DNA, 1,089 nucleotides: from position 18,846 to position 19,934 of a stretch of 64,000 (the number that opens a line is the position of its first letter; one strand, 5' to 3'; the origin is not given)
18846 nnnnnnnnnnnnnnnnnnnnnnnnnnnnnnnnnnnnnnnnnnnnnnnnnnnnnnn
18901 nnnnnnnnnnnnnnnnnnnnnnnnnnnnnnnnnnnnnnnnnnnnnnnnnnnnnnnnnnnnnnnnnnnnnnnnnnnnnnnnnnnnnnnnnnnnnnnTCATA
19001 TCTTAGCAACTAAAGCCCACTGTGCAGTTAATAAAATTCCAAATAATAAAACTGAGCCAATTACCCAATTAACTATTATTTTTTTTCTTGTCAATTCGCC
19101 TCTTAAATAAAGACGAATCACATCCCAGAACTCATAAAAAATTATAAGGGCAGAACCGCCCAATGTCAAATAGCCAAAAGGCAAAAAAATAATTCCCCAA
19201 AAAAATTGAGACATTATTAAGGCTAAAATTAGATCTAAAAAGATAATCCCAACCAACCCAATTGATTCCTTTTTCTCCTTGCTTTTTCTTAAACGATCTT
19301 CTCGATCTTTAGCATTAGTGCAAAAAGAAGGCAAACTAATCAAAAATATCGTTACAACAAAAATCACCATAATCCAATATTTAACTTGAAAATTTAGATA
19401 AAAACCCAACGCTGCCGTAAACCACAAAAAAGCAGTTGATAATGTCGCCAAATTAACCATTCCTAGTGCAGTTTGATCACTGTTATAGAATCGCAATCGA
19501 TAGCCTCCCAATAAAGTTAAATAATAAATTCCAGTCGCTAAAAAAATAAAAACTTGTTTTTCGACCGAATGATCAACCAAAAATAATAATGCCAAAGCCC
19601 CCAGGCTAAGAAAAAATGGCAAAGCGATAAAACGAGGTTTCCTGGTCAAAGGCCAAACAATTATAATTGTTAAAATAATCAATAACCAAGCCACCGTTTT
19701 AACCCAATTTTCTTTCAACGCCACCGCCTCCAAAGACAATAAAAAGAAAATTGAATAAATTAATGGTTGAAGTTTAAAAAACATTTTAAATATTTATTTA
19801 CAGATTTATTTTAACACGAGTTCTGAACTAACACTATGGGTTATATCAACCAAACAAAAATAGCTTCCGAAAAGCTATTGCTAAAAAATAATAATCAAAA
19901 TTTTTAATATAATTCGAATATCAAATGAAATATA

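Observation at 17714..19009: HtrA/DegP-like protein with the entire catalytic triad replaced, predicted pseudo-protease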

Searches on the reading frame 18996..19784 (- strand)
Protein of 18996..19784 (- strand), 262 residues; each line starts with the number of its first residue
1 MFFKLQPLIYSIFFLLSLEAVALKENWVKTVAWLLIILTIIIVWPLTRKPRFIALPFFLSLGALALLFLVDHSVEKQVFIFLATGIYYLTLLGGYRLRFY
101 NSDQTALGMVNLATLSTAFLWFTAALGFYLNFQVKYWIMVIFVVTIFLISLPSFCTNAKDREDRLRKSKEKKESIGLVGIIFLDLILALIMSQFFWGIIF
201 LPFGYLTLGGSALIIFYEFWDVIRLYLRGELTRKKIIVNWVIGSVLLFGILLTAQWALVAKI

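Call 3: search_protein_families(library=pfam, proteins=[window:18996-19784:-], max_evalue=1)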
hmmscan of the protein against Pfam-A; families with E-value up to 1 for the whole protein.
window:18996-19784:- (262 aa): 0 families

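Call 4: search_protein_families(library=ncbifam, proteins=[window:18996-19784:-], max_evalue=1)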
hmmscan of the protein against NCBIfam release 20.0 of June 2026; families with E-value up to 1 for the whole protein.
window:18996-19784:- (262 aa): 2 families
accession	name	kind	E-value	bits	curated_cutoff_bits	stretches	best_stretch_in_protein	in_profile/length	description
TIGR01065.1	hlyIII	subfamily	0.0034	16.9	172.2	1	22-89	94-164/204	hemolysin III family protein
NF052523.2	TafF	equivalog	0.052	12.7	420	1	147-197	302-352/379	TafF family fimbrial protein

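Call 35: search_protein_families(library=pfam, proteins=[window:18996-19784:-], max_evalue=10)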
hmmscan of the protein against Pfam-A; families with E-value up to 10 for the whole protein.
window:18996-19784:- (262 aa): 1 family
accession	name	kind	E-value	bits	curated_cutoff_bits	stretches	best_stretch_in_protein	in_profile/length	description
PF20237.3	DUF6594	-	7.5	6.8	30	1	109-160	174-223/238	Family of unknown function (DUF6594)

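Call 36: find_homologous_proteins(query=window:18996-19784:-, max_evalue=0.001)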
Query window:18996-19784:- (262 aa): 41 proteins with E <= 0.001 among 5280 candidates.
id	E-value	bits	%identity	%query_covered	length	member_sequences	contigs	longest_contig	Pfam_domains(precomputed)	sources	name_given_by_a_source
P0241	7.8e-147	506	92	100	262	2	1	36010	-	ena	-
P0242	1.7e-128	446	79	100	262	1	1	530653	-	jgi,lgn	-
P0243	5.9e-127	441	79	100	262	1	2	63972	-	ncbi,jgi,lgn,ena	-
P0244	1.0e-125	436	79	100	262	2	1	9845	-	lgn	-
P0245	2.1e-121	422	75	100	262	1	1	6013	-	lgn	-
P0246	2.9e-121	422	76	100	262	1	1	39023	-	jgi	-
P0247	2.9e-120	419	77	100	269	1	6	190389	-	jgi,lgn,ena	-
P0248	7.8e-119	414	72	100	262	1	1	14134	-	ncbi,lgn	-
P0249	1.2e-118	413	71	100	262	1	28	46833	-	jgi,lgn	jgi:hypothetical protein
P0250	7.5e-118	411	71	100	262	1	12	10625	-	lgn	-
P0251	9.8e-118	410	75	100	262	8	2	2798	PF18900.7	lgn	-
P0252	1.9e-116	406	73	100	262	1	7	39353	PF18900.7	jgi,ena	jgi:hypothetical protein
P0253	3.0e-116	405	73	100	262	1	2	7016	-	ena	-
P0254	4.7e-116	405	74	100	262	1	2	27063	-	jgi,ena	-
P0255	2.9e-115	402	73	100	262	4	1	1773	PF18900.7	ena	-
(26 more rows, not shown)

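Call 47: predict_structure(alignment_id=A2)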
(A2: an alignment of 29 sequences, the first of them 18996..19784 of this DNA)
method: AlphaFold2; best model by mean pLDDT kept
length: 262 residues; sequences in the alignment: 29
mean_pLDDT: 87.5   pTM: 0.85
mean pLDDT of the five models: 87.5, 87.3, 86.7, 85.7, 83.8
residues with pLDDT >= 90: 138; 70-90: 110; 50-70: 11; < 50: 3
segments of 3 or more residues with pLDDT < 50: 260-262
pLDDT, mean of each block of 10 residues (from residue 1): 76 95 90 92 82 90 91 92 94 87 86 94 88 73 90 89 84 82 95 87 87 94 92 93 92 69 46
secondary structure, 60 per line:
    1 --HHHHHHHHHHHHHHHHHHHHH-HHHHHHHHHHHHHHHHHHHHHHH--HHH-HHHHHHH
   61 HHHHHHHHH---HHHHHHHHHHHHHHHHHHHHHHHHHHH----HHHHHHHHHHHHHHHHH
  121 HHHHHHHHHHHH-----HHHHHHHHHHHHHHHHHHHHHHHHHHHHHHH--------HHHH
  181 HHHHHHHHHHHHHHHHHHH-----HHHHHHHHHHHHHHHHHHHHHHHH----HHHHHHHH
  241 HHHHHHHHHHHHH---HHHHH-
elements in order: H3-23 H25-47 H54-69 H73-99 H104-132 H138-168 H177-199 H205-228 H233-253 H257-261

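Call 51: fold_search(model_id=the predicted structure, library=pdb)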
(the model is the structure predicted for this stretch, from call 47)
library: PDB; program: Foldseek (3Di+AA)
matches with E <= 10: 96; with E <= 0.001: 0
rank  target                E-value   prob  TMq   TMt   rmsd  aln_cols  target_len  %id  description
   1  9jlc_R                1.4e+00  0.20  0.24  0.25  13.1       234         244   14  Cryo-EM structure of MAS1-Gi Complex with AVE 0991 (released 2025-09-24)
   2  8iz4_R                1.6e+00  0.06  0.16  0.16  18.4       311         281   12  Lysophosphatidylserine receptor GPR34-Gi complex (released 2024-04-10)
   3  6h59_B                2.1e+00  0.14  0.22  0.27  11.8       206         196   15  Crystal structure of Mycobacterium tuberculosis phosphatidylinositol phosphate synthase (PgsA1) with CDP-DAG bound (released 2019-05-15)
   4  7f4i_R                2.9e+00  0.06  0.20  0.20  17.2       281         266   16  Cryo-EM structure of SHU9119-bound melanocortin-1 receptor in complex with Gs protein and Nb35 (released 2021-09-08)
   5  6h5a_A                3.1e+00  0.08  0.19  0.23  12.9       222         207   12  Crystal structure of Mycobacterium tuberculosis phosphatidylinositol phosphate synthase (PgsA1) in complex with mangan (released 2019-05-15)
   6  7cbc_B                3.1e+00  0.06  0.18  0.15  25.3       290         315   15  Crystal structure of a de novo designed switch protein caging a hemagglutinin binder (released 2020-12-23)
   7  5cwi                  3.2e+00  0.18  0.31  0.33  11.1       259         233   10  Crystal structure of de novo designed helical repeat protein DHR18 (released 2015-12-16)
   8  9xb1_A                3.5e+00  0.06  0.20  0.20  15.6       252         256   13  Cryo-EM structure of human V1aR in apo state at a resolution of 2.8 angstrom (released 2026-02-04)
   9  7f4d_R                3.5e+00  0.04  0.16  0.16  17.1       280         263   15  Cryo-EM structure of alpha-MSH-bound melanocortin-1 receptor in complex with Gs protein and Nb35 (released 2021-09-08)
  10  9uwj_A                3.7e+00  0.05  0.19  0.19  16.9       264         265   14  Cryo-EM structure of human V1aR bound with balovaptan at a resolution of 3.0 angstrom (released 2026-02-04)
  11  7fdp_A                4.0e+00  0.08  0.22  0.17  10.5       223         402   12  Crystal structure of PirB insecticidal protein from Photorhabdus akhurstii (released 2022-07-20)
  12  9dvj_A                4.2e+00  0.08  0.25  0.19  12.8       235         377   14  "Structure of the phosphate exporter XPR1/SLC53A1 (released 2025-04-02)
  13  2iiu_B                4.2e+00  0.08  0.22  0.25  13.3       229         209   13  Crystal structure of a putative PhoU-like phosphate regulatory protein (NP_719307.1) from Shewanella oneidensis MR-1 a (released 2006-10-17)
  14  9k93                  4.2e+00  0.06  0.23  0.22  17.9       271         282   10  Cryo-EM structure of human signal peptide peptidase like 2A (SPPL2a) in complex with L685,458 (released 2025-10-29)
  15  2efl                  4.2e+00  0.02  0.12  0.11  33.1       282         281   11  Crystal structure of the EFC domain of formin-binding protein 17 (released 2007-05-29)
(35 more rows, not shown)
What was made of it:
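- Closest known: MamO. Different: Here a PDZ domain is retained and the membrane partner is a separate gene of a different, unmatched fold (calls 35, 51).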

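Call 52: find_related_loci(query=A2, collection=metagenome_contigs, flank=3500)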
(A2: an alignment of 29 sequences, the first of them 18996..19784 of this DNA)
Query A2 (262 aa) in metagenome_contigs; peptide patterns used: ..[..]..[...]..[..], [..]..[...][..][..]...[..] (x = any residue, [..] = any of these).
115 stretches matched a pattern; 25 encode a relative of the query (tblastn E <= 1e-3); 25 distinct loci.
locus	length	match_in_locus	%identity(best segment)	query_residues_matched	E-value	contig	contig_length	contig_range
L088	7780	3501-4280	79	1-260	3e-127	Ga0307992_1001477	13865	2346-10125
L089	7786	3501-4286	81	1-262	7e-127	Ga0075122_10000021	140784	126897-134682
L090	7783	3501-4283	77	1-261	1e-123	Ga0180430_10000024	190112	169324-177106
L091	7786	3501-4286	74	1-262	5e-111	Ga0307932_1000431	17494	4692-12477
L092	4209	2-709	71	27-262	3e-94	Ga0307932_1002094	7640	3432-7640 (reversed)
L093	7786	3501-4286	73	1-262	6e-110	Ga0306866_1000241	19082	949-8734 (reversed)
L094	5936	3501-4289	51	1-259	5e-78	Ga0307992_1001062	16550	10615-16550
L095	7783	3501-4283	50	1-258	7e-73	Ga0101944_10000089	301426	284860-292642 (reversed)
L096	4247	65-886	47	1-259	3e-70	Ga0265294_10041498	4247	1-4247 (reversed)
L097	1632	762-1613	44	1-259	3e-68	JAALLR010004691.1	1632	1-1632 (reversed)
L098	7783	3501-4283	43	1-237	1e-64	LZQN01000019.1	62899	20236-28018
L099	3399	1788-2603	41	1-259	9e-62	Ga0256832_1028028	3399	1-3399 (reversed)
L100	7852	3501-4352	43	1-259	2e-61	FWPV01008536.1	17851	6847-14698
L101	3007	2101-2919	40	1-258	5e-56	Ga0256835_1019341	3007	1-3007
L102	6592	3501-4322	40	1-259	1e-55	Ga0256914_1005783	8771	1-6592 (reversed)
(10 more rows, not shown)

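Call 62: search_protein_representatives(alignment_id=A2)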
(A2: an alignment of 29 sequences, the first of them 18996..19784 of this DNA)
Query: 29 sequences, 269 profile positions. Proteins with E-value up to 0.001 (for the whole library): 257; up to 1e-10: 92; up to 1e-30: 38. The best 150 are listed.
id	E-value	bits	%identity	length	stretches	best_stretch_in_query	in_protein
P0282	9.0e-106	369.4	-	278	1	1-269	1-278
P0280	2.9e-97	341.5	-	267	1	1-269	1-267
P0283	3.6e-80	285.5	-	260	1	1-269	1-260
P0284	1.8e-75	270.0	-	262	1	1-269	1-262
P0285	2.7e-71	256.3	-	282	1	1-267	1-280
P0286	6.8e-68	245.2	-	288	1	1-268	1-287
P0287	1.5e-54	201.5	-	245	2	1-162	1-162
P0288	2.1e-52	194.4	-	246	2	1-161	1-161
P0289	6.0e-50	186.4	-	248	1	1-266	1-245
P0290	1.2e-46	175.5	-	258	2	1-165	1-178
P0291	4.6e-45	170.3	-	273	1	1-268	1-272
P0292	1.4e-44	168.7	-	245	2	1-159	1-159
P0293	3.1e-44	167.6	-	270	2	1-164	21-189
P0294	1.9e-41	158.5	-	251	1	1-267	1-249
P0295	3.0e-40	154.6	-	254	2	18-165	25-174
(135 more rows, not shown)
